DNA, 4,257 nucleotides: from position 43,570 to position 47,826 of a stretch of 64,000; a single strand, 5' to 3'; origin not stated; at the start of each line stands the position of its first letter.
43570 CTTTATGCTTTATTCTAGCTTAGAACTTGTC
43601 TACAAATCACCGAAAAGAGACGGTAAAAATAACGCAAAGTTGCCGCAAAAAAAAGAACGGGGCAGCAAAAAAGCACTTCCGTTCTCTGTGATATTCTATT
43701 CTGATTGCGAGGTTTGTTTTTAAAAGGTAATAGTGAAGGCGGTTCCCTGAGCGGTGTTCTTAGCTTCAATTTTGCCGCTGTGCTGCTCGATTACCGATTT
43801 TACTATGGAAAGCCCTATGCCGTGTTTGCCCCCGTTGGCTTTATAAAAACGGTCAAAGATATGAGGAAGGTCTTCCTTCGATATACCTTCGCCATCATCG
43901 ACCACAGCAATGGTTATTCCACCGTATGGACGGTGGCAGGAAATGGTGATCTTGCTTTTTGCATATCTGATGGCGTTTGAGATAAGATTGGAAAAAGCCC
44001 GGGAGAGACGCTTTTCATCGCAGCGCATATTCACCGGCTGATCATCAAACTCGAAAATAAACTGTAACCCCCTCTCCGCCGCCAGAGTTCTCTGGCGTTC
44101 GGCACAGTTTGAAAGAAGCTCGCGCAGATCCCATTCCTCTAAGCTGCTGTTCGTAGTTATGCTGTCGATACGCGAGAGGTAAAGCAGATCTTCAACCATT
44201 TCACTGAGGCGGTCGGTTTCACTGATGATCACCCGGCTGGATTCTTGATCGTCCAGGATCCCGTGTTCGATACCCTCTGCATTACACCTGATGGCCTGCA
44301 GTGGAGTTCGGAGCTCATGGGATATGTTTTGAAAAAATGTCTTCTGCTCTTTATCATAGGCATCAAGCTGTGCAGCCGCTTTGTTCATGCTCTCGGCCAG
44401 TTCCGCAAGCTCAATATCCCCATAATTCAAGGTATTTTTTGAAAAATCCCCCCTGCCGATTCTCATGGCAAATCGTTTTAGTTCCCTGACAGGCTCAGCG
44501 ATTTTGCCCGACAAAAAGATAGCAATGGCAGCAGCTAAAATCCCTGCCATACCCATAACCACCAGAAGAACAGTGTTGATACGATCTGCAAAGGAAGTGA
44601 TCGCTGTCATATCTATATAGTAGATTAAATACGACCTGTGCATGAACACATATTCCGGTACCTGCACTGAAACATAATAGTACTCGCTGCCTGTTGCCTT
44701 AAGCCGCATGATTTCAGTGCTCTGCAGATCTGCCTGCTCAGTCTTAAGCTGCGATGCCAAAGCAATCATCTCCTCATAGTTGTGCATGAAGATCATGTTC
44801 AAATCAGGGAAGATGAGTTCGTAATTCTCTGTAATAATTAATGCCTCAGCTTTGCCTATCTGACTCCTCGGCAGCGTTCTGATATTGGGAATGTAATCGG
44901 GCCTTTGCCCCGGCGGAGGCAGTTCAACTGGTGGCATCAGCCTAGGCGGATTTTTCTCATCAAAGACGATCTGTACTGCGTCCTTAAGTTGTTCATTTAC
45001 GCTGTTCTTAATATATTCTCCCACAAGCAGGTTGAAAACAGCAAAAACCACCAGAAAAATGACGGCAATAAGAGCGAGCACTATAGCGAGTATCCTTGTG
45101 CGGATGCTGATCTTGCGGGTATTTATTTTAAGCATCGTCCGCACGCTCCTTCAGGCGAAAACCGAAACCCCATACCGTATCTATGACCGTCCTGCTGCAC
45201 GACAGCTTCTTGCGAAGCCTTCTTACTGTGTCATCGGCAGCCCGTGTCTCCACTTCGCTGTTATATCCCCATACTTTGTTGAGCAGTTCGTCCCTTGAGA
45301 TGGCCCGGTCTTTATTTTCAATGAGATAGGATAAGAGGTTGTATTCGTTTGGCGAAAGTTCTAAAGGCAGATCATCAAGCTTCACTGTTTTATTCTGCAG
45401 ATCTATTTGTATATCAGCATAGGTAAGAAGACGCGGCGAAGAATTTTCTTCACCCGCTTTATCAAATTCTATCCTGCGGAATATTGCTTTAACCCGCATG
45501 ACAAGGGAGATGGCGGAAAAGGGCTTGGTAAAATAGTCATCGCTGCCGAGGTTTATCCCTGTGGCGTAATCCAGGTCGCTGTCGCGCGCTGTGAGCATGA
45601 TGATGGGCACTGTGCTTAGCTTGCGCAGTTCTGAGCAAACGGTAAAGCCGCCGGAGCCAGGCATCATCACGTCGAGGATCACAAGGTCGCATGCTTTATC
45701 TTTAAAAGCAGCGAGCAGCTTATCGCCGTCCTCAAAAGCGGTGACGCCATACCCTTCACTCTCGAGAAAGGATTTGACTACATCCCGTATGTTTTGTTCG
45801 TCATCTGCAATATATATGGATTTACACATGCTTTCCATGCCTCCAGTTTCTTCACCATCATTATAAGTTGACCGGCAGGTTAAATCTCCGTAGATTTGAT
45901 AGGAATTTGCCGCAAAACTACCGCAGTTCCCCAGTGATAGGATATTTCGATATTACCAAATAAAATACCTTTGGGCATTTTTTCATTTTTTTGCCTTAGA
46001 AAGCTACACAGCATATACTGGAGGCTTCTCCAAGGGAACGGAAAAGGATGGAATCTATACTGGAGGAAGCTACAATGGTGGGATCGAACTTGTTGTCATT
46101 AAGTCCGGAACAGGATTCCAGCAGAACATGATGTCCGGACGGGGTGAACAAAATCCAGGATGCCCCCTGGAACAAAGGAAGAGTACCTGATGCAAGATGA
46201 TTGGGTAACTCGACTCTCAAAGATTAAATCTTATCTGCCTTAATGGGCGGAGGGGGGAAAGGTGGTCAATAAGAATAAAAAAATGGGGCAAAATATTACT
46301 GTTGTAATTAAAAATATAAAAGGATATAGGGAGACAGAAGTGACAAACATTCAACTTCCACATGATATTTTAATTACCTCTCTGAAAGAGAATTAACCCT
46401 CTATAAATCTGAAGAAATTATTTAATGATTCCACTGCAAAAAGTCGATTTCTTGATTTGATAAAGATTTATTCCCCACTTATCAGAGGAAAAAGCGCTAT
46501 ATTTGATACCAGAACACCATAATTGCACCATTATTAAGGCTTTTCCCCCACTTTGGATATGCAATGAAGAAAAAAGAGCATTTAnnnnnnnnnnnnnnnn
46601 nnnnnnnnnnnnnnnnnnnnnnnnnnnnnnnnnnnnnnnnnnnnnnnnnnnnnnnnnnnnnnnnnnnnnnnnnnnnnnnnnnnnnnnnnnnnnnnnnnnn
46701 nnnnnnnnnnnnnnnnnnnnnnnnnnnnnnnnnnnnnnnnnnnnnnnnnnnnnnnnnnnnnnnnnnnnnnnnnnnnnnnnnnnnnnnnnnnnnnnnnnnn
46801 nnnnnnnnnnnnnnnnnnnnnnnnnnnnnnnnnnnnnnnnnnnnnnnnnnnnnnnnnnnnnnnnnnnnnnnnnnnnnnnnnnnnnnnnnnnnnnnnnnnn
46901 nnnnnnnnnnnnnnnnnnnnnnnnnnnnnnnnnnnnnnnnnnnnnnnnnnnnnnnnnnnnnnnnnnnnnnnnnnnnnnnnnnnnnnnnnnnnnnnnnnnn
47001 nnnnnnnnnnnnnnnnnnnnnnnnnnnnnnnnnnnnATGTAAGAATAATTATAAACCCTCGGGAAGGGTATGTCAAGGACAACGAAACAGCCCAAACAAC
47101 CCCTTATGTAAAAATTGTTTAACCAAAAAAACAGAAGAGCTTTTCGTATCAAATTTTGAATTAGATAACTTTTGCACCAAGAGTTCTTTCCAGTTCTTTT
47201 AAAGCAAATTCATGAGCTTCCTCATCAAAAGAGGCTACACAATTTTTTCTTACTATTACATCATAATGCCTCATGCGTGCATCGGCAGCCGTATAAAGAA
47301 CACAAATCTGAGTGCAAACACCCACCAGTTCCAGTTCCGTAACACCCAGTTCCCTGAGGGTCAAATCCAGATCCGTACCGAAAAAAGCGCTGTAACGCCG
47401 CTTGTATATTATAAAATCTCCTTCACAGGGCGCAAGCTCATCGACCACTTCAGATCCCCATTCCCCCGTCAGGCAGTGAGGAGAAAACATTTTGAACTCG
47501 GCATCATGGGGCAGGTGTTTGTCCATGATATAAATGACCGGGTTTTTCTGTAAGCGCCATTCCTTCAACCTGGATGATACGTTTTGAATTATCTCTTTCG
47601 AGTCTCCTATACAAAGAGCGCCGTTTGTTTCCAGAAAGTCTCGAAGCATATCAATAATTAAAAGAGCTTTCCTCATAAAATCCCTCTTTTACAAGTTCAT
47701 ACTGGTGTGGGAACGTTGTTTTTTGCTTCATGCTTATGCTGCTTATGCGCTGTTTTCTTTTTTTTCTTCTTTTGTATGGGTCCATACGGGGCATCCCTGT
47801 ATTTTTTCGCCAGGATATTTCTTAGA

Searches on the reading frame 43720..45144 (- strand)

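Call 49: search_protein_families(library=pfam, proteins=[window:43720-45144:-], max_evalue=0.001)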
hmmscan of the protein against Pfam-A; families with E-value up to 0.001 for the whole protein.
window:43720-45144:- (474 aa): 6 families
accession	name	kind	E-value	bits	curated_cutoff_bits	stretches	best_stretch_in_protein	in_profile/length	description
PF02518.31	HATPase_c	-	1e-25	90.8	26.4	1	376-474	2-107/111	Histidine kinase-, DNA gyrase B-, and HSP90-like ATPase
PF00512.31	HisKA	-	5.7e-16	58.8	26.9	1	267-328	2-65/66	His Kinase A (phospho-acceptor) domain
PF14501.12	HATPase_c_5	-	6.1e-08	33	22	1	380-472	6-99/102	GHKL domain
PF00672.30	HAMP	-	2.5e-06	28.1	25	1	210-260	1-51/53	HAMP domain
PF13589.12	HATPase_c_3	-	9.9e-06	26.1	25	1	381-435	4-59/137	Histidine kinase-, DNA gyrase B-, and HSP90-like ATPase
PF13581.12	HATPase_c_2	-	0.00032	21.1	27.4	1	383-473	35-126/127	Histidine kinase-like ATPase domain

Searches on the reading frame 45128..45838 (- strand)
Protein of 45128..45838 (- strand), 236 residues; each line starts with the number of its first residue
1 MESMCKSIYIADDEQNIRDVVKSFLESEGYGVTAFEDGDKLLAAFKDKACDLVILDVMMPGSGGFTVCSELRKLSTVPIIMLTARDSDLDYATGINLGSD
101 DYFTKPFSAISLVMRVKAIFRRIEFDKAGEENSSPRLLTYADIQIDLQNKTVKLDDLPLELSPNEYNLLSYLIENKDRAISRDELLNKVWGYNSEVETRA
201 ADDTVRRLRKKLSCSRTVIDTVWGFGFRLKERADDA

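Call 49: search_protein_families(library=pfam, proteins=[window:45128-45838:-], max_evalue=0.001)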
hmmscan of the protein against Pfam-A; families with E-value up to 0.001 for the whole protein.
window:45128-45838:- (236 aa): 2 families
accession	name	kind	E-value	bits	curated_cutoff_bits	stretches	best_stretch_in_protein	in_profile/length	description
PF00072.30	Response_reg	-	5.7e-27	94.5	30.2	1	8-116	1-110/111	Response regulator receiver domain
PF00486.34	Trans_reg_C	-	1.7e-21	76.5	26.2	1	158-229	3-77/77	Transcriptional regulatory protein, C terminal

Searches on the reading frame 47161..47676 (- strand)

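Call 38: search_protein_families(library=pfam, proteins=[window:47161-47676:-], max_evalue=0.001)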
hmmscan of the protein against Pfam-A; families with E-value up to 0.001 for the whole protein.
window:47161-47676:- (171 aa): 1 family
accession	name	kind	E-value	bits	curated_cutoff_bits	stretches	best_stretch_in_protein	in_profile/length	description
PF00857.26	Isochorismatase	-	5.3e-44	150.8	27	1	4-170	2-170/175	Isochorismatase domain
